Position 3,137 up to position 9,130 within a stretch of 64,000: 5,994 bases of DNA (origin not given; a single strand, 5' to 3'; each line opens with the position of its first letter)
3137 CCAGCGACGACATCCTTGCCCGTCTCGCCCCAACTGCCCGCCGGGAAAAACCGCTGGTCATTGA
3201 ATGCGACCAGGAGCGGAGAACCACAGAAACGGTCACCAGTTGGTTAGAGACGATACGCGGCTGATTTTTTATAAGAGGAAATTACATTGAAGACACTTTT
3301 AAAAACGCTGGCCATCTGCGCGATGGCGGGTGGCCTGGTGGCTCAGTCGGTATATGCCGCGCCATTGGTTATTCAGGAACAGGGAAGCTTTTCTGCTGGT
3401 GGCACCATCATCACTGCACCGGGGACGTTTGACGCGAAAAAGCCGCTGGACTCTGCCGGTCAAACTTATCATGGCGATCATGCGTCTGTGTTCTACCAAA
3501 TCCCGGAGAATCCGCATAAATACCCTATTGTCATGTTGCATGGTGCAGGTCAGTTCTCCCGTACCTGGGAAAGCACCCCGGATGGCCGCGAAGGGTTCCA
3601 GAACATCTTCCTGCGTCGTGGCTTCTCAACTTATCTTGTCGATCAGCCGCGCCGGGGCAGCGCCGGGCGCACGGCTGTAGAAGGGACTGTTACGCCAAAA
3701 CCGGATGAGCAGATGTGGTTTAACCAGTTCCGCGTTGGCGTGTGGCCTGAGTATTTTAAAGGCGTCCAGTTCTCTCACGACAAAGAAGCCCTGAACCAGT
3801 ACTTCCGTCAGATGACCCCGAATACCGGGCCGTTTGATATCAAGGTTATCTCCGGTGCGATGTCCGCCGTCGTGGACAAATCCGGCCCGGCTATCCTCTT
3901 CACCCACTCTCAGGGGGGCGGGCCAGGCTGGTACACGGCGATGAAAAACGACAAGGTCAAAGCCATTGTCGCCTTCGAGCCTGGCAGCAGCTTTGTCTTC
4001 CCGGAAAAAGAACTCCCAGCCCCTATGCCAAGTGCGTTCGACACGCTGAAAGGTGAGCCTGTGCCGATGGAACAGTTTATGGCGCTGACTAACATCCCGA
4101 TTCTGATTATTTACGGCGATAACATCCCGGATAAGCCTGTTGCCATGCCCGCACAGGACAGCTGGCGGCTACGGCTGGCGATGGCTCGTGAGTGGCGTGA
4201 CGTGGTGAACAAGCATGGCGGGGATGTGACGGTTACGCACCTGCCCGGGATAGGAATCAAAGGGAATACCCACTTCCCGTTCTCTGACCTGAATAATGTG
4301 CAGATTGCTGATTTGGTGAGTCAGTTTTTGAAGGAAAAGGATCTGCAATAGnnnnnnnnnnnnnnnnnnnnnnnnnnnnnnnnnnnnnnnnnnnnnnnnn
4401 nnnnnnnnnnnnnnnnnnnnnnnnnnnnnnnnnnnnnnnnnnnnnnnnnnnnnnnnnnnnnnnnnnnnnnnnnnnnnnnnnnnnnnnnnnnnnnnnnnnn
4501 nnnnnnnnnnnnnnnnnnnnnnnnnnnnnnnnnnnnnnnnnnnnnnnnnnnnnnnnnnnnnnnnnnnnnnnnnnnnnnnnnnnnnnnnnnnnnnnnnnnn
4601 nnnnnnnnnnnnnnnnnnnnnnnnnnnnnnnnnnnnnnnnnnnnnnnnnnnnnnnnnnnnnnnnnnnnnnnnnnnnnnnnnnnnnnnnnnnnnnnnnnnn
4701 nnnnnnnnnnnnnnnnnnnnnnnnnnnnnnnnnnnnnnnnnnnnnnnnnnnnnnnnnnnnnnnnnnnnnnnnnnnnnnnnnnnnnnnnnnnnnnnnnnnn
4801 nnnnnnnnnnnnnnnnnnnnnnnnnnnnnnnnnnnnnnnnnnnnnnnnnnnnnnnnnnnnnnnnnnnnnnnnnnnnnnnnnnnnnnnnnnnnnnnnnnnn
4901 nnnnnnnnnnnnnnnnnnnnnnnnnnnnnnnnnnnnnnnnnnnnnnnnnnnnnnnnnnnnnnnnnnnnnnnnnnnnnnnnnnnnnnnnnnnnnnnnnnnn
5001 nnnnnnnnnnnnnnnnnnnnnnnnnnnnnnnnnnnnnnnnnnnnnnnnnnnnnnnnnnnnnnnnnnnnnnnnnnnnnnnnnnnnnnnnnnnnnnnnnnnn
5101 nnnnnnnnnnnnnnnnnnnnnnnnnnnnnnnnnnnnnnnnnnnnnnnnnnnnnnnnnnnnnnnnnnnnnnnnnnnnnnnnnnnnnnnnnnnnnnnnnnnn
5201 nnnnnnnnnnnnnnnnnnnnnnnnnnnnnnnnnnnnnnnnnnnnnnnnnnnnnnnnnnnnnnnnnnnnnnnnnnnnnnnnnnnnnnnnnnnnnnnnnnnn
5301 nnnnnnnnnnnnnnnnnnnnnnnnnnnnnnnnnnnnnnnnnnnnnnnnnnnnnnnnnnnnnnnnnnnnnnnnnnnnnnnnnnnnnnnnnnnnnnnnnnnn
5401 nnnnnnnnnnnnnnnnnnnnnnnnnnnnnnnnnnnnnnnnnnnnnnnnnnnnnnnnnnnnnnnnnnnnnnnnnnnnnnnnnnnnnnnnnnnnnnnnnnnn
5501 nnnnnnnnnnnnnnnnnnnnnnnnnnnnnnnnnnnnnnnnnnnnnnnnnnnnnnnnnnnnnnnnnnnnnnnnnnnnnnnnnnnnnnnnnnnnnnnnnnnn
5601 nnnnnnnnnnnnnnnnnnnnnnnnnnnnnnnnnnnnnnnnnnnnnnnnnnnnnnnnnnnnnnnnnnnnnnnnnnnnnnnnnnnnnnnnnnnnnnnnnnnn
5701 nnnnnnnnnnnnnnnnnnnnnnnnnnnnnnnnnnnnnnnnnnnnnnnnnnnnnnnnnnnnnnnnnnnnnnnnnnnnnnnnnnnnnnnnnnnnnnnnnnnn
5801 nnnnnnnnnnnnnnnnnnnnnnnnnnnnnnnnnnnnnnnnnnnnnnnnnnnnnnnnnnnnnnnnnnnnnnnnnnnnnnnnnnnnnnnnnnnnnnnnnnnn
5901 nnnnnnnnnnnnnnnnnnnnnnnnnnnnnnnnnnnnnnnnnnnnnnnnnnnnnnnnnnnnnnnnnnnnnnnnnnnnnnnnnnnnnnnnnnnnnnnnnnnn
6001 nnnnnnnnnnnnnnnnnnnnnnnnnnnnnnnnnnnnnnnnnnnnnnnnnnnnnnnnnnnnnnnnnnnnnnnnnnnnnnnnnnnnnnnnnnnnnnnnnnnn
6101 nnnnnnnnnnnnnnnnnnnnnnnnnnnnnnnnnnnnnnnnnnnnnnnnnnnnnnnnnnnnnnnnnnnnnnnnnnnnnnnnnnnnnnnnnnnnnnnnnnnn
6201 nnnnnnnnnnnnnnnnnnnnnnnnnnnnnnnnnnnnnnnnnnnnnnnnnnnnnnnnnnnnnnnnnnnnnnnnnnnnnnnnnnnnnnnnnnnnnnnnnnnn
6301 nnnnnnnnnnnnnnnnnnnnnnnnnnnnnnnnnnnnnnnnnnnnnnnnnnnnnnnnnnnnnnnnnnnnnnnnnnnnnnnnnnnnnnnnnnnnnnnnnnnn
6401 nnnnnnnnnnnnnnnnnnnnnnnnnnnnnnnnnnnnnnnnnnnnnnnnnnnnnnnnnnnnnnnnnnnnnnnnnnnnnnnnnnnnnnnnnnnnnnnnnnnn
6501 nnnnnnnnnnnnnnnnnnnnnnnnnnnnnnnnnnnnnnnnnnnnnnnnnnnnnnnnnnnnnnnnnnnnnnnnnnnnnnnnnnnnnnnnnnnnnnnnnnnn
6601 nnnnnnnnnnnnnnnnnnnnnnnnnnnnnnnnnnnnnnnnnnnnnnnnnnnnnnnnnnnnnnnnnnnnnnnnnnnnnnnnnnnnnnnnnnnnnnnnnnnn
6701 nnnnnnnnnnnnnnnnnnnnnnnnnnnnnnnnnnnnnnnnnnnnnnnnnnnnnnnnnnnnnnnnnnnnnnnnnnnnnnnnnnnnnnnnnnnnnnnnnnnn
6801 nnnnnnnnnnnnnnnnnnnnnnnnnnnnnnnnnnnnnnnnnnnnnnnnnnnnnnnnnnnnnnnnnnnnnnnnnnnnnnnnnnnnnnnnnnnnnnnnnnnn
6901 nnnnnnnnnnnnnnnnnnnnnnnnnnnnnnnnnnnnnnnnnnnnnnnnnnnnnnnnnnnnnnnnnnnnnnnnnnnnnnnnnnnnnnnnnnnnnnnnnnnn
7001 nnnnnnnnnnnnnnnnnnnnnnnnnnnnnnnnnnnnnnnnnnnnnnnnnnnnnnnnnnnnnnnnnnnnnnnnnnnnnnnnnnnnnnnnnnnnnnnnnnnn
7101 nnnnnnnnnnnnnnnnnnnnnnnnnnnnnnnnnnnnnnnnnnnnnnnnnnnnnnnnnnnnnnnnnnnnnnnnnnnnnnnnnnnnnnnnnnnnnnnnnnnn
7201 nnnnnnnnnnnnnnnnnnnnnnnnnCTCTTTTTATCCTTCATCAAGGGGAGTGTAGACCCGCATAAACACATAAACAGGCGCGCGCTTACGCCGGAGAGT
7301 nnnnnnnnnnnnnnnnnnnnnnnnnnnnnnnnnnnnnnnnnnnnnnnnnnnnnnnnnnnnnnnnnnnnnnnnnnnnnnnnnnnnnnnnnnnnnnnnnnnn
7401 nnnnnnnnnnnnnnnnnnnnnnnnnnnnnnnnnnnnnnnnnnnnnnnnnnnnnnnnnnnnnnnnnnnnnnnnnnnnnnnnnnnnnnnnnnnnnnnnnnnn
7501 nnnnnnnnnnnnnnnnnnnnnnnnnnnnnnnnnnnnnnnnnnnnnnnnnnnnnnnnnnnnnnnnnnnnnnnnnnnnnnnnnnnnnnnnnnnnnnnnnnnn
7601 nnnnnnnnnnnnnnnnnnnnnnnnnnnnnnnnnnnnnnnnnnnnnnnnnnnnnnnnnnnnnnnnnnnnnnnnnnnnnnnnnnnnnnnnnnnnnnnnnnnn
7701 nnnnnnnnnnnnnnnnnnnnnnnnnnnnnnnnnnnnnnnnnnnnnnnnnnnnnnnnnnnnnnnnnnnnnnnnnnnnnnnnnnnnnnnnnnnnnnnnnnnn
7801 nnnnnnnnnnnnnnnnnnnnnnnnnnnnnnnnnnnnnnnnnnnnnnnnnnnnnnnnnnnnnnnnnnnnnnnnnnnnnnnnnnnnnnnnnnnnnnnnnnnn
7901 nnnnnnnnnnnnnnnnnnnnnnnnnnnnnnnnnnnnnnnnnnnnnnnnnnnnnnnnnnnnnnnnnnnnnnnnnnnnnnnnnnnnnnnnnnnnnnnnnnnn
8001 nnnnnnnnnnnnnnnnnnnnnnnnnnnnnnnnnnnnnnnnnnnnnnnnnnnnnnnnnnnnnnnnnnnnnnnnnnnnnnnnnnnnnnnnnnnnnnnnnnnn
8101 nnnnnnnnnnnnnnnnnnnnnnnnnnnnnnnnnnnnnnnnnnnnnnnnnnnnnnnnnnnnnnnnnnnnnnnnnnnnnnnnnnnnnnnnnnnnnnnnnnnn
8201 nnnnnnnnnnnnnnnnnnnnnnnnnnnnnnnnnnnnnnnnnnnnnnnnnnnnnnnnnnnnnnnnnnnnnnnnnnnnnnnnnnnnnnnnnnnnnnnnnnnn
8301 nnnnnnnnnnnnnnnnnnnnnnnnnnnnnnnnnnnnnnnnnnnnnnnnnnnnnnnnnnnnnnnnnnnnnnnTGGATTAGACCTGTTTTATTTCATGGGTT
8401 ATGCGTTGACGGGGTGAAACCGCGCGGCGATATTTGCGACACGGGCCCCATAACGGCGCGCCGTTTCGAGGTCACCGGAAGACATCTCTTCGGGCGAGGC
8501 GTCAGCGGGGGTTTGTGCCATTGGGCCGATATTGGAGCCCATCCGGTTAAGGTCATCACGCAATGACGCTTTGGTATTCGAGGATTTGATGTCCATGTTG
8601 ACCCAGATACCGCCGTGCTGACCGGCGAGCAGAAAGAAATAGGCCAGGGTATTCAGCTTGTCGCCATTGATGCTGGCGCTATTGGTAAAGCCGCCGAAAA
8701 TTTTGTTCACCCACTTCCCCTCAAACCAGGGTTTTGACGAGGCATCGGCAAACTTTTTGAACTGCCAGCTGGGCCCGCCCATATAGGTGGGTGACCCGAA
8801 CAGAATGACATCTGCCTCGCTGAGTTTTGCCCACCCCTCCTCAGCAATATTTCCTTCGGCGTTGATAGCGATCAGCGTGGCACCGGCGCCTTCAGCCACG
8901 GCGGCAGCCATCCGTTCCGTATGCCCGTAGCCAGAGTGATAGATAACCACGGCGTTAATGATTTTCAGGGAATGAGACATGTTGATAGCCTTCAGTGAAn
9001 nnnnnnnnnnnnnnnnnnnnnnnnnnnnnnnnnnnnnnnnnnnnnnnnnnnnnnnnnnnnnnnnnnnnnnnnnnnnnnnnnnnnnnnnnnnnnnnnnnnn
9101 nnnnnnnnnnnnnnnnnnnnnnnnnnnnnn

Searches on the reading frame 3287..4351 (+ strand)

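Call 57: search_protein_families(library=pfam, proteins=[window:3287-4351:+], max_evalue=0.0001)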
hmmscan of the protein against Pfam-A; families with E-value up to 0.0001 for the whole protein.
window:3287-4351:+ (354 aa): 1 family
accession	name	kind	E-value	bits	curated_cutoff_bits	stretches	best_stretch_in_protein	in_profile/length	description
PF12697.13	Abhydrolase_6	-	8.5e-07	30.3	26.3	1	81-298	1-145/217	Alpha/beta hydrolase family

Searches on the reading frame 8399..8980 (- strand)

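Call 57: search_protein_families(library=pfam, proteins=[window:8399-8980:-], max_evalue=0.0001)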
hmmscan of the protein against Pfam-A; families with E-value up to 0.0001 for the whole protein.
window:8399-8980:- (193 aa): 4 families
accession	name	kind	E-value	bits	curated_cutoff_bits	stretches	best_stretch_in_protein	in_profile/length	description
PF03358.20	FMN_red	-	2.6e-07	30.8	24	1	50-106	65-120/152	NADPH-dependent FMN reductase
PF00258.30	Flavodoxin_1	-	6.9e-07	30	25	1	12-79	1-70/143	Flavodoxin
PF12724.12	Flavodoxin_5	-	1.7e-06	28.9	27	1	11-79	1-67/145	Flavodoxin domain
PF02525.22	Flavodoxin_2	-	6.4e-05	23.2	27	1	45-80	68-102/198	Flavodoxin-like fold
